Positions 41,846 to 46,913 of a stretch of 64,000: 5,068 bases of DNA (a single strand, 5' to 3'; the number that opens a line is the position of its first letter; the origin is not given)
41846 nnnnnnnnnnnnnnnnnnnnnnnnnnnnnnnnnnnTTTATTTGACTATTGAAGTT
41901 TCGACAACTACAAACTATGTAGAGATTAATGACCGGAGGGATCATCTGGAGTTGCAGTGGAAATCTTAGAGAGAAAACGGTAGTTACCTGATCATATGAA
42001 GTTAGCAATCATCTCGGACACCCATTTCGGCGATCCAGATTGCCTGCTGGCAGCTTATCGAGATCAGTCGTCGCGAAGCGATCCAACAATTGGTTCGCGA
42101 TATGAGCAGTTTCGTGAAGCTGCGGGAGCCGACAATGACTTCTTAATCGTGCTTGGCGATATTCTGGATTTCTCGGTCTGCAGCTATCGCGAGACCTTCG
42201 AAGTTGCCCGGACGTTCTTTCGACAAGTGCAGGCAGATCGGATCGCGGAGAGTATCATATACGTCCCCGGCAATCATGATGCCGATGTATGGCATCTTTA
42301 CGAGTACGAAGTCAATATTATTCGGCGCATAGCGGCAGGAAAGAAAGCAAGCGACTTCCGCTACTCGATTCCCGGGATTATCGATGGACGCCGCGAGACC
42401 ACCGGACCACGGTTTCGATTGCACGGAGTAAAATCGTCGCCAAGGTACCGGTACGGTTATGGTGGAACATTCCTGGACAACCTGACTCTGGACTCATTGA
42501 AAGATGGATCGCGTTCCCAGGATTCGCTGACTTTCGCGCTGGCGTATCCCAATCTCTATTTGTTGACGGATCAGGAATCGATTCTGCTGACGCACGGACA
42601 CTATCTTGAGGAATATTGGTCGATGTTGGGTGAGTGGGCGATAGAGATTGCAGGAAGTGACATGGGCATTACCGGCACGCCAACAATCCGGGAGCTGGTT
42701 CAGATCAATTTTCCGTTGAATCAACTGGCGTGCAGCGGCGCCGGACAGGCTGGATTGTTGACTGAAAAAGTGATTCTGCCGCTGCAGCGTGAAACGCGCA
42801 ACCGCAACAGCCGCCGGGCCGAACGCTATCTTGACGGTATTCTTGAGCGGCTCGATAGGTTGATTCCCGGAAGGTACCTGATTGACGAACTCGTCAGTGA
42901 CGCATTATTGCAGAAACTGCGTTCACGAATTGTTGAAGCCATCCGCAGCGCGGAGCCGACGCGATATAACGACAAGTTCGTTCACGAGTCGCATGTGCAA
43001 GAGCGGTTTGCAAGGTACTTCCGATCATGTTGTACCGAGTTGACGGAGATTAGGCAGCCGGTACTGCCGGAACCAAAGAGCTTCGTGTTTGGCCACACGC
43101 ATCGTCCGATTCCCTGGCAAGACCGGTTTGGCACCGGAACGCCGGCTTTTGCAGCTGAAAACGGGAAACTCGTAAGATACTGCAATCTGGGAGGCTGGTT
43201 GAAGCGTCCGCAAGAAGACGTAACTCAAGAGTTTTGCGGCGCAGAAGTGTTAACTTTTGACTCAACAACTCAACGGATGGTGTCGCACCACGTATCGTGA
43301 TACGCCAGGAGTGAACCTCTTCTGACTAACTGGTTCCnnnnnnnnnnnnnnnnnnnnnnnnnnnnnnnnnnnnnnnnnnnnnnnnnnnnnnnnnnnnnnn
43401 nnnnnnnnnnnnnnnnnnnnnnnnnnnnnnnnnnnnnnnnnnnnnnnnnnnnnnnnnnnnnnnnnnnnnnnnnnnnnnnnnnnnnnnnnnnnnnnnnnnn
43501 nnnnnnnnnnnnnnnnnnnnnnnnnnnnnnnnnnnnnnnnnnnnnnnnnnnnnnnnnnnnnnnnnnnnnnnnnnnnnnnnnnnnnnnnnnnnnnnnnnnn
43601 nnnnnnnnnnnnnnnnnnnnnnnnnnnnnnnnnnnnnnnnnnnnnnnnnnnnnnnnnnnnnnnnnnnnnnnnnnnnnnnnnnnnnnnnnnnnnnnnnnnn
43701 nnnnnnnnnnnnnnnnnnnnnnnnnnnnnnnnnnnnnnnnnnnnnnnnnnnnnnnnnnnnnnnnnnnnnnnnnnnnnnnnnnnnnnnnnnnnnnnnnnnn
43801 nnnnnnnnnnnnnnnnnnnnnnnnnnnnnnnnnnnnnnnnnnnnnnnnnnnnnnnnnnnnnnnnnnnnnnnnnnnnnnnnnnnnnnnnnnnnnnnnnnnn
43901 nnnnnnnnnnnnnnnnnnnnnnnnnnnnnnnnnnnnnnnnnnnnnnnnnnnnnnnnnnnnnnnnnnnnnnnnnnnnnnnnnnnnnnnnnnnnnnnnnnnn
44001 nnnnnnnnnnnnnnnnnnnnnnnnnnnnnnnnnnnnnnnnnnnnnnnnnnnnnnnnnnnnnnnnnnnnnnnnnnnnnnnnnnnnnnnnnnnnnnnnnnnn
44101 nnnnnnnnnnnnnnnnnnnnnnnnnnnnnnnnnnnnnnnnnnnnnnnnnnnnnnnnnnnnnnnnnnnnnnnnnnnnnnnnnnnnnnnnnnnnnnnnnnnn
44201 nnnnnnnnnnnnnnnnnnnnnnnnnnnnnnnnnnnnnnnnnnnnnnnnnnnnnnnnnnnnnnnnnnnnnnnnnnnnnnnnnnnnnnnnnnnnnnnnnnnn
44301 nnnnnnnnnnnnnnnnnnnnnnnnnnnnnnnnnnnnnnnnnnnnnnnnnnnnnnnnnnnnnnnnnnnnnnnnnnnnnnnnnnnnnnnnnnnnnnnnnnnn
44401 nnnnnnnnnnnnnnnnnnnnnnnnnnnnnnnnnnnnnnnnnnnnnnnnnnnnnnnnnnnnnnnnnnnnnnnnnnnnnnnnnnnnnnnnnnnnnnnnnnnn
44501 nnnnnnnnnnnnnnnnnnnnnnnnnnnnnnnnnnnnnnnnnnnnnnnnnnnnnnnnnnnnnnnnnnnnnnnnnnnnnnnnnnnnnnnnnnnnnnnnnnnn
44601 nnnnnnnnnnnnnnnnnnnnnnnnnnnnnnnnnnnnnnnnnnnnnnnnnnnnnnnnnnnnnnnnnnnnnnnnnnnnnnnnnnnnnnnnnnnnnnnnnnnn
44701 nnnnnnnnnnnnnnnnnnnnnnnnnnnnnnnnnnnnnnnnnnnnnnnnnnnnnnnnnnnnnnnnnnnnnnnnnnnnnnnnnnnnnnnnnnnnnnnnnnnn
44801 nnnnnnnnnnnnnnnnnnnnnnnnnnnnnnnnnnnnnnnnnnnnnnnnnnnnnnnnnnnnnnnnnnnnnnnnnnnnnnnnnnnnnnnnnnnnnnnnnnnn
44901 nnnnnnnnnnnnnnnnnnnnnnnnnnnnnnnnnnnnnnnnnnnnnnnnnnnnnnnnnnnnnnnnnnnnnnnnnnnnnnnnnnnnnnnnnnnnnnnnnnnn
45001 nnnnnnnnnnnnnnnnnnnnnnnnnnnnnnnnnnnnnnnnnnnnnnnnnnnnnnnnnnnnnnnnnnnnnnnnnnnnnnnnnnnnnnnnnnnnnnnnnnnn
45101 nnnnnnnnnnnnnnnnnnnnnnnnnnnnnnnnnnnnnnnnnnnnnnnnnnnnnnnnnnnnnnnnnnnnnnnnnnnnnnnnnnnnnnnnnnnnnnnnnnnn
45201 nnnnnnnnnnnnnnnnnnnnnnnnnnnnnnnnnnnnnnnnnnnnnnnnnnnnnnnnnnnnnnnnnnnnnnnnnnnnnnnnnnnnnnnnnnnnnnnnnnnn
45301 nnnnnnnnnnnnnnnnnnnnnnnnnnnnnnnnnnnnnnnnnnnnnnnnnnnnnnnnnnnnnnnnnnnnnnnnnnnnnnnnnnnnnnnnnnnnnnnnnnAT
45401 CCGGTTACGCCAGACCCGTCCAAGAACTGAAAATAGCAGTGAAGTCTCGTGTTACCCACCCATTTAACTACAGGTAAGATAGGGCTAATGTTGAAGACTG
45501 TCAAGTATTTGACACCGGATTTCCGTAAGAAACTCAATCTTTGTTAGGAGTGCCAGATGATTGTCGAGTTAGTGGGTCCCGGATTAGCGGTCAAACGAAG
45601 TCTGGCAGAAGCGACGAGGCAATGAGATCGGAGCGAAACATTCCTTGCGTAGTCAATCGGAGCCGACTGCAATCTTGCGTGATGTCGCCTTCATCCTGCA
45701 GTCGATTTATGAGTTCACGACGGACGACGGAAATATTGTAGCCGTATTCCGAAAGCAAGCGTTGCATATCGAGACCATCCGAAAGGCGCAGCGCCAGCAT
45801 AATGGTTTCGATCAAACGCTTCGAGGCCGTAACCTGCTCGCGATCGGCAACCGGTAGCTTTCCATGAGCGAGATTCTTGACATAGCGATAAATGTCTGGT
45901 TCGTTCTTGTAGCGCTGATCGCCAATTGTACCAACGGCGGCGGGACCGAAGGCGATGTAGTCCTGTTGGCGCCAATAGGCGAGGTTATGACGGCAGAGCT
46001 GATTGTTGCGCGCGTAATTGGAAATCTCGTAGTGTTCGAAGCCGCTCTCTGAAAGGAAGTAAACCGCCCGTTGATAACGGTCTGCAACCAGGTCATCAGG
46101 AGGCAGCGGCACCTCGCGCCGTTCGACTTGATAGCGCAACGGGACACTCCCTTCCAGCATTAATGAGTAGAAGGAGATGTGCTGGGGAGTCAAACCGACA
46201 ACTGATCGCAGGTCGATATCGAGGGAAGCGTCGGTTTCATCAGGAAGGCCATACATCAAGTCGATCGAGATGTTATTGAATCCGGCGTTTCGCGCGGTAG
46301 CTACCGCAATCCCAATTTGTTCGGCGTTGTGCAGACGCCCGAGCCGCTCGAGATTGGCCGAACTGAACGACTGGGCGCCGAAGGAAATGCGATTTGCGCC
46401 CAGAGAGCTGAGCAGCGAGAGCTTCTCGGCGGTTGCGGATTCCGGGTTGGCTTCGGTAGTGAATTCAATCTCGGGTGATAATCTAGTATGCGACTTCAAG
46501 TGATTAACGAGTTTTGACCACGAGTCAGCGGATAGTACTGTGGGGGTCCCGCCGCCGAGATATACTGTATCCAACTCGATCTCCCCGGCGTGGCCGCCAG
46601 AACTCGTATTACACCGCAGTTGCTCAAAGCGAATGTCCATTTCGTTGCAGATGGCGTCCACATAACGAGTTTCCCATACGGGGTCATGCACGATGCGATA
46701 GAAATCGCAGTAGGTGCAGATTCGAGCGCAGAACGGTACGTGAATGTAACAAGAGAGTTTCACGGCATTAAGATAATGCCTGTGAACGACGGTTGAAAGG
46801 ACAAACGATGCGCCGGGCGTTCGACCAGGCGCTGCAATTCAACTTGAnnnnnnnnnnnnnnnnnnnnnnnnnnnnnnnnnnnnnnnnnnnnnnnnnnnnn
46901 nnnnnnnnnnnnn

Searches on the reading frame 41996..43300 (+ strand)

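Call 58: search_protein_families(library=pfam, proteins=[window:41996-43300:+], max_evalue=0.00001)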
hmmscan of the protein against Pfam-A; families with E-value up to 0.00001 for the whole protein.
window:41996-43300:+ (434 aa): 2 families
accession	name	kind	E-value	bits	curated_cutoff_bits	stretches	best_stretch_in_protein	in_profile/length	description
PF00149.33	Metallophos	-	4.4e-10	40.8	21.5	1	1-200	1-155/191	Calcineurin-like phosphoesterase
PF12850.12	Metallophos_2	-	6.8e-06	26.6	27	0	1-153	1-60/154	Calcineurin-like phosphoesterase superfamily domain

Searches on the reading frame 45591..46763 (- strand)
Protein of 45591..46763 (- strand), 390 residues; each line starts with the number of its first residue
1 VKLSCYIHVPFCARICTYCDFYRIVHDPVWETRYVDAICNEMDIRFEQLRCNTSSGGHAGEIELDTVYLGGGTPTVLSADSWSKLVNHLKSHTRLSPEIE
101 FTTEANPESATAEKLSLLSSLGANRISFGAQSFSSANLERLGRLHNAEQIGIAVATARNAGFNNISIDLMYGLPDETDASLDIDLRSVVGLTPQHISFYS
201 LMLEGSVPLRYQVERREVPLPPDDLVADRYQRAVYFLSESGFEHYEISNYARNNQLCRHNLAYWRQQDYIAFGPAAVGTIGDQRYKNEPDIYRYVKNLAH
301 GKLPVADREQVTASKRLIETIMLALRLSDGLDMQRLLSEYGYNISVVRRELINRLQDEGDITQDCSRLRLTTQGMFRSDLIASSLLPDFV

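Call 58: search_protein_families(library=pfam, proteins=[window:45591-46763:-], max_evalue=0.00001)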
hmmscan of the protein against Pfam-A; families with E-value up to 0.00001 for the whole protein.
window:45591-46763:- (390 aa): 2 families
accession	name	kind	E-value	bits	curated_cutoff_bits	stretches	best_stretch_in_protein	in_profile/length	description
PF04055.27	Radical_SAM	-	1.9e-19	70.8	29.5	1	6-182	1-160/166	Radical SAM superfamily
PF06969.22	HemN_C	-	1.5e-09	38.2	24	1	315-376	5-66/67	HemN C-terminal domain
